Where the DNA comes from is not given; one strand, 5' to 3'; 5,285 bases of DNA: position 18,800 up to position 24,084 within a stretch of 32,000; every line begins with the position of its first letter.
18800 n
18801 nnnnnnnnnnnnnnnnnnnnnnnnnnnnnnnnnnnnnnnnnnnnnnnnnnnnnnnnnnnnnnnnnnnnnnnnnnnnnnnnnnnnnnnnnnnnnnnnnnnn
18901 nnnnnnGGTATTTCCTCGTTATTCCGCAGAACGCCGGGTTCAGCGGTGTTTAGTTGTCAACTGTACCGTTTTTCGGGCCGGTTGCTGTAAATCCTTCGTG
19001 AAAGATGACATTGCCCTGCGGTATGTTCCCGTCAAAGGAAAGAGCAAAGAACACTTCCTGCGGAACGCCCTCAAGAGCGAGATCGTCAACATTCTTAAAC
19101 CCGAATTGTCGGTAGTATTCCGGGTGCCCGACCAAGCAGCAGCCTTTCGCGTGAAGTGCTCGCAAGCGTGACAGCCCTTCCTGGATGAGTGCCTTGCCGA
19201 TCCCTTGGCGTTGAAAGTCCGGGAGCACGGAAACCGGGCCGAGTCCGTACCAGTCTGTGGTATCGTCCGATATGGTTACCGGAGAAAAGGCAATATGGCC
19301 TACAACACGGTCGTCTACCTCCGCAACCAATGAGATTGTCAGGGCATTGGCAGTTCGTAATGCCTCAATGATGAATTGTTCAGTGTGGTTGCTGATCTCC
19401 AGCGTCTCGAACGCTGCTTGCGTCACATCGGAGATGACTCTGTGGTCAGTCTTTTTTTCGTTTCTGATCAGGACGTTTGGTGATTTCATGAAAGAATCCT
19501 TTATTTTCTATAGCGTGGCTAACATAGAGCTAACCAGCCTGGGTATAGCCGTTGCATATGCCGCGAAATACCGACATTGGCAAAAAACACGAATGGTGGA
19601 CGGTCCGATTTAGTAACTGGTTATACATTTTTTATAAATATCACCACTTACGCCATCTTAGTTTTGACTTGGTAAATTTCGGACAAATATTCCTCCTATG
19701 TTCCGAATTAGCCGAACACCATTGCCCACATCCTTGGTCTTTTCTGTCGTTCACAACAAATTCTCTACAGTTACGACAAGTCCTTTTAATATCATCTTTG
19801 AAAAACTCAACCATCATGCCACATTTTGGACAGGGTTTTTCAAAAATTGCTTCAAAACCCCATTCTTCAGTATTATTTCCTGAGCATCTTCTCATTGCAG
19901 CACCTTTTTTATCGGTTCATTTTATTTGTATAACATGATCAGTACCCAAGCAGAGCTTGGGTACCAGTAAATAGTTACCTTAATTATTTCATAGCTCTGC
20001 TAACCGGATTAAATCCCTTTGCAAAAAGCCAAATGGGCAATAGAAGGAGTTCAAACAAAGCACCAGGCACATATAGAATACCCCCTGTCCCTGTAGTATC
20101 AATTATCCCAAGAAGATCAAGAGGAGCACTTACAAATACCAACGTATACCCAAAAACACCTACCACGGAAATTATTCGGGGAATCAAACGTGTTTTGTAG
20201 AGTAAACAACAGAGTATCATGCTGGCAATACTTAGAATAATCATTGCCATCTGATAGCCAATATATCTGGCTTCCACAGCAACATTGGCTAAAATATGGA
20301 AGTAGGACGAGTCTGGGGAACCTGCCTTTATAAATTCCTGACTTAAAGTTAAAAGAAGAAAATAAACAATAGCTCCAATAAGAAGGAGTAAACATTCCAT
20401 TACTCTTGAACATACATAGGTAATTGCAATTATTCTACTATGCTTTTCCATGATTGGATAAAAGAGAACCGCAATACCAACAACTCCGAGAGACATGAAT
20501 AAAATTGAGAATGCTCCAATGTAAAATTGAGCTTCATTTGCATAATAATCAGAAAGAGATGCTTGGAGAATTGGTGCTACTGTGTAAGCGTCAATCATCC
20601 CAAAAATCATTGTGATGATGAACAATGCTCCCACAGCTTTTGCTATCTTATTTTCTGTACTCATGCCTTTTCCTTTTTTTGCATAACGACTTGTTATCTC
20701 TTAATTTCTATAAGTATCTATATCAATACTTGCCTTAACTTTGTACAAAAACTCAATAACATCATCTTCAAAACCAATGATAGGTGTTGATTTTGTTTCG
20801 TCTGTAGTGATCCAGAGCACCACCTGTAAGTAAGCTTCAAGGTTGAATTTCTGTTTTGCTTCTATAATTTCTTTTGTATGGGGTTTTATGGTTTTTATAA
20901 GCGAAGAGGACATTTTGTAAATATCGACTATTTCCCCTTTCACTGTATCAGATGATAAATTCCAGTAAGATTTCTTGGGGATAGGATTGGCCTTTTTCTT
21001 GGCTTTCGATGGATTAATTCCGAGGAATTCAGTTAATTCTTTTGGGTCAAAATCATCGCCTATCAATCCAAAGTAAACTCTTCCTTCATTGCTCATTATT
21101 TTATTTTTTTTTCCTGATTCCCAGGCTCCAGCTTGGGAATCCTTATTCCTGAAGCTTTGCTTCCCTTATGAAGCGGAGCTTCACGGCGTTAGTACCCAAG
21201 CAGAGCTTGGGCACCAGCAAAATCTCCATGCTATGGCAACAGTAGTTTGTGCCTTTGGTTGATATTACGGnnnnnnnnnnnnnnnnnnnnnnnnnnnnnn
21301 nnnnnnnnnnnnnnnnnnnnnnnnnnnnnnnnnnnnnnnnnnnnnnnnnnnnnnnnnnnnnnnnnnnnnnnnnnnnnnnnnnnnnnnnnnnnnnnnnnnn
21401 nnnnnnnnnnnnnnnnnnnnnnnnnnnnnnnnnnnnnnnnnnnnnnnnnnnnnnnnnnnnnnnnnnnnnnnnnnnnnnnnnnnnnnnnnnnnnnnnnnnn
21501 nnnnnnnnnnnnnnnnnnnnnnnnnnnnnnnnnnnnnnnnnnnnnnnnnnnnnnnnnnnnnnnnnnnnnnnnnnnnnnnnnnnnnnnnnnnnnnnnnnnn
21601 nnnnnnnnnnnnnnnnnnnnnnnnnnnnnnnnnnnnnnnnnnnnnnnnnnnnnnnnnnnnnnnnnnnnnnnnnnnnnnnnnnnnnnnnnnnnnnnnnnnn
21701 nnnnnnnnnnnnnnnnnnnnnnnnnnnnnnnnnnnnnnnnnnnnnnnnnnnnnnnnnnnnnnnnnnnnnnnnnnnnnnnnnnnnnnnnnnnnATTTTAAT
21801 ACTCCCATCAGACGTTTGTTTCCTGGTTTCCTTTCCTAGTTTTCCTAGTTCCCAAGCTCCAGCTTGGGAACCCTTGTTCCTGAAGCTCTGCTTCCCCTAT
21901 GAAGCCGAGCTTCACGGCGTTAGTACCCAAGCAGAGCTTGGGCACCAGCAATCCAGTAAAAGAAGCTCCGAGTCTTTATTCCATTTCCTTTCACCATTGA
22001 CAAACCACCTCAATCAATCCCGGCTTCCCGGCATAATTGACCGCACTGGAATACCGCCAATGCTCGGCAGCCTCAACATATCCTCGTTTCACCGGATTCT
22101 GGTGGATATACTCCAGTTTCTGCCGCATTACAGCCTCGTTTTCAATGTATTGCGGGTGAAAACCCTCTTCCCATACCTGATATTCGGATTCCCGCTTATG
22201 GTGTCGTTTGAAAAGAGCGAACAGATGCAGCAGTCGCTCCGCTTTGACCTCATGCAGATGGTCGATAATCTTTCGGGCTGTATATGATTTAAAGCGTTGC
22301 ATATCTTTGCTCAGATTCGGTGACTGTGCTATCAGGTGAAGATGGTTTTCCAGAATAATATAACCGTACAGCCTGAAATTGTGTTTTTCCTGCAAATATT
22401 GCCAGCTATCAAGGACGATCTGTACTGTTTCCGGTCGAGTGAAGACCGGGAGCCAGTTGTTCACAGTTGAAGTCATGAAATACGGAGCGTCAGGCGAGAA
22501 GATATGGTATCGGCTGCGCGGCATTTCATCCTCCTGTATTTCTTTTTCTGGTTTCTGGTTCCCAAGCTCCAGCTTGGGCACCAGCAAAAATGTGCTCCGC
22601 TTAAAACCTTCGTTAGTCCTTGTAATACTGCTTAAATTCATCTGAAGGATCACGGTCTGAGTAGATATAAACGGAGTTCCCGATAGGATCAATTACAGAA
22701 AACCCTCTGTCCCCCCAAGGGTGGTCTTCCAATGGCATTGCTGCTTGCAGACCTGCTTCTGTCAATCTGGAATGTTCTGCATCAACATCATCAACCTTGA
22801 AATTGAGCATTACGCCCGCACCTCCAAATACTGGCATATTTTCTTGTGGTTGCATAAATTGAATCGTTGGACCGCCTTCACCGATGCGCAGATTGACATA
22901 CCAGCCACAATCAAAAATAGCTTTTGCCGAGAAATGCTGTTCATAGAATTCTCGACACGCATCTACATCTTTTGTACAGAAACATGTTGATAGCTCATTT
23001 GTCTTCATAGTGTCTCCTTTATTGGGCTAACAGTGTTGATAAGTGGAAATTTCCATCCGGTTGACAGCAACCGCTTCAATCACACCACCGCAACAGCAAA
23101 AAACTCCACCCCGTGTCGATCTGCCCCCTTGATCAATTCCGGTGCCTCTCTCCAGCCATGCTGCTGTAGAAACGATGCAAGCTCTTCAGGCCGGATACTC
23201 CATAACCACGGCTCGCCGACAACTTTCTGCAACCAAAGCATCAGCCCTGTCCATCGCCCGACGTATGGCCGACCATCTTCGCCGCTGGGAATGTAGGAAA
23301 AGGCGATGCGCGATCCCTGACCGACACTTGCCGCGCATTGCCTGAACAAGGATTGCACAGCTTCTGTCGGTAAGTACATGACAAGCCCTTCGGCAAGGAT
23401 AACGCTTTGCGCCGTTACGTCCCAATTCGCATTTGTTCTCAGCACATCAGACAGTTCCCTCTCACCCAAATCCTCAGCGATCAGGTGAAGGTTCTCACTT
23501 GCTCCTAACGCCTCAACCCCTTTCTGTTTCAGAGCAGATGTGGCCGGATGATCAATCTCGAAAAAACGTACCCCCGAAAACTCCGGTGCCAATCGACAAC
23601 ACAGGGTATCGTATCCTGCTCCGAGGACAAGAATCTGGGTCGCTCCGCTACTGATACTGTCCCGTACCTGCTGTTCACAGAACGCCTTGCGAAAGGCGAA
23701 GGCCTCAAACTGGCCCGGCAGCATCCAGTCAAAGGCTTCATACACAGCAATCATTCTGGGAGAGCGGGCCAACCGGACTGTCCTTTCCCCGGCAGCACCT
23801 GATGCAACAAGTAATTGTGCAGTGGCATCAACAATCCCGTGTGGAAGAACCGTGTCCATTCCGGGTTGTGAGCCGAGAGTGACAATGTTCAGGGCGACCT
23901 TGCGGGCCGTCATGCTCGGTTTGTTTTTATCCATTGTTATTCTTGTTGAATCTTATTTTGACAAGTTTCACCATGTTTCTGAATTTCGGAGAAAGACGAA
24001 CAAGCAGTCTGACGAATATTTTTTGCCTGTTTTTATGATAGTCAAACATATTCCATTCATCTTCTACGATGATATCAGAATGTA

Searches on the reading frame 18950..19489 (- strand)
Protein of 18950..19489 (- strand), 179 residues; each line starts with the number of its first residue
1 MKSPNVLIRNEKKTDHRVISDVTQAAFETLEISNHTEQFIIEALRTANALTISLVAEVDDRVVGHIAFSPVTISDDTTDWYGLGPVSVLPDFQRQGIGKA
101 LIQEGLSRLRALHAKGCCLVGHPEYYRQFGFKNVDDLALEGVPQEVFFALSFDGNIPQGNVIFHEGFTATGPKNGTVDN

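Call 44: search_protein_families(library=pfam, proteins=[window:18950-19489:-], max_evalue=0.01)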
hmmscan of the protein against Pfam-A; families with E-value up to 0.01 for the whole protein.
window:18950-19489:- (179 aa): 4 families
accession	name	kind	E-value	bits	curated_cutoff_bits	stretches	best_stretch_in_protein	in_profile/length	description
PF13508.13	Acetyltransf_7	-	1.8e-11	44.7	27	1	54-132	6-83/84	Acetyltransferase (GNAT) domain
PF00583.31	Acetyltransf_1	-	1.6e-10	41.7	20.7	1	46-115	29-94/116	Acetyltransferase (GNAT) family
PF13527.13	Acetyltransf_9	-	2.4e-09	37.7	25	1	8-132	2-125/127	Acetyltransferase (GNAT) domain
PF13673.13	Acetyltransf_10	-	2.3e-06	28.1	23.6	1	48-135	28-111/128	Acetyltransferase (GNAT) domain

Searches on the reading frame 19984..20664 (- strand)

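Call 44: search_protein_families(library=pfam, proteins=[window:19984-20664:-], max_evalue=0.01)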
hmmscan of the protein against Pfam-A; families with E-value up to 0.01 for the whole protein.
window:19984-20664:- (226 aa): 1 family
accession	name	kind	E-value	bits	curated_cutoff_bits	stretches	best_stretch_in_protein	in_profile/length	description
PF14329.11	DUF4386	-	3.5e-32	112.5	27.6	1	11-217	2-210/210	Domain of unknown function (DUF4386)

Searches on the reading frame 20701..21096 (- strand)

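Call 44: search_protein_families(library=pfam, proteins=[window:20701-21096:-], max_evalue=0.01)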
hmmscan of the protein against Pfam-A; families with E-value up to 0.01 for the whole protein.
window:20701-21096:- (131 aa): 1 family
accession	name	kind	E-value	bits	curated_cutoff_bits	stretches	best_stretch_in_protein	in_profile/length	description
PF14106.11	DUF4279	-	9.8e-18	65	25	1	13-126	2-116/116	Domain of unknown function (DUF4279)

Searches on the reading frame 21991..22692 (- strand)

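Call 44: search_protein_families(library=pfam, proteins=[window:21991-22692:-], max_evalue=0.01)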
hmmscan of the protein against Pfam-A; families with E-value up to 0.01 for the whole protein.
window:21991-22692:- (233 aa): 1 family
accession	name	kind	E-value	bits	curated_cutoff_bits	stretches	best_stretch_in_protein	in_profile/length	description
PF01797.21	Y1_Tnp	-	9.4e-05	23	23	1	89-184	24-119/121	Transposase IS200 like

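Call 69: search_protein_families(library=ncbifam, proteins=[window:21991-22692:-], max_evalue=0.01)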
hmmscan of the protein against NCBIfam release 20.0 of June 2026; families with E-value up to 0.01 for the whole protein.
window:21991-22692:- (233 aa): 2 families
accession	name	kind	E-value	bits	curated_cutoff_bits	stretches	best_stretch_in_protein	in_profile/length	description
NF047646.1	REP_Tyr_transpos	equivalog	1e-31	109.8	80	1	63-215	4-146/146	REP-associated tyrosine transposase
NF003169.0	PRK04156.1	equivalog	0.0092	14.7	516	0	159-206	214-261/567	glutamate--tRNA ligase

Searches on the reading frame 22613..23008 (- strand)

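Call 44: search_protein_families(library=pfam, proteins=[window:22613-23008:-], max_evalue=0.01)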
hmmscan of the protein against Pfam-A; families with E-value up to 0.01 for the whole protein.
window:22613-23008:- (131 aa): 3 families
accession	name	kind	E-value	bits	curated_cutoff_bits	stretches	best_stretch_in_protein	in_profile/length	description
PF00903.31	Glyoxalase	-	2.3e-11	44.6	20.6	1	10-113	7-119/121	Glyoxalase/Bleomycin resistance protein/Dioxygenase superfamily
PF12681.13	Glyoxalase_2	-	1.8e-09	38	30.1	1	11-115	7-113/118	Glyoxalase-like domain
PF18029.7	Glyoxalase_6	-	1.3e-05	26.2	23.6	1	8-112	2-102/106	Glyoxalase-like domain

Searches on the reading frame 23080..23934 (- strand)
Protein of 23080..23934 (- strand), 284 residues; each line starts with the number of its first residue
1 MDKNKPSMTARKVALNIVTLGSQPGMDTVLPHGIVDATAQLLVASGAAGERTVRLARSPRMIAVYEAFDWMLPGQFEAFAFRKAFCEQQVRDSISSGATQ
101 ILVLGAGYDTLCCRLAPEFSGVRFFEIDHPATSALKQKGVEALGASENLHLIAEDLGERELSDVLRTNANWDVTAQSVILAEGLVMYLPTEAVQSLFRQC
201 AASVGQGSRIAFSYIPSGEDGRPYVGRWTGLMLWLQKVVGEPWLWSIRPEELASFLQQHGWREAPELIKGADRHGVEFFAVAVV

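Call 6: search_protein_families(library=pfam, proteins=[window:23080-23934:-])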
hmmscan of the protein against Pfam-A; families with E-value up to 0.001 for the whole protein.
window:23080-23934:- (284 aa): 1 family
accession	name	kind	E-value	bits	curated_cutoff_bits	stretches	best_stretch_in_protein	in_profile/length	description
PF04072.20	LCM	-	9.4e-29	101.1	22.3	1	35-200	21-186/187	Leucine carboxyl methyltransferase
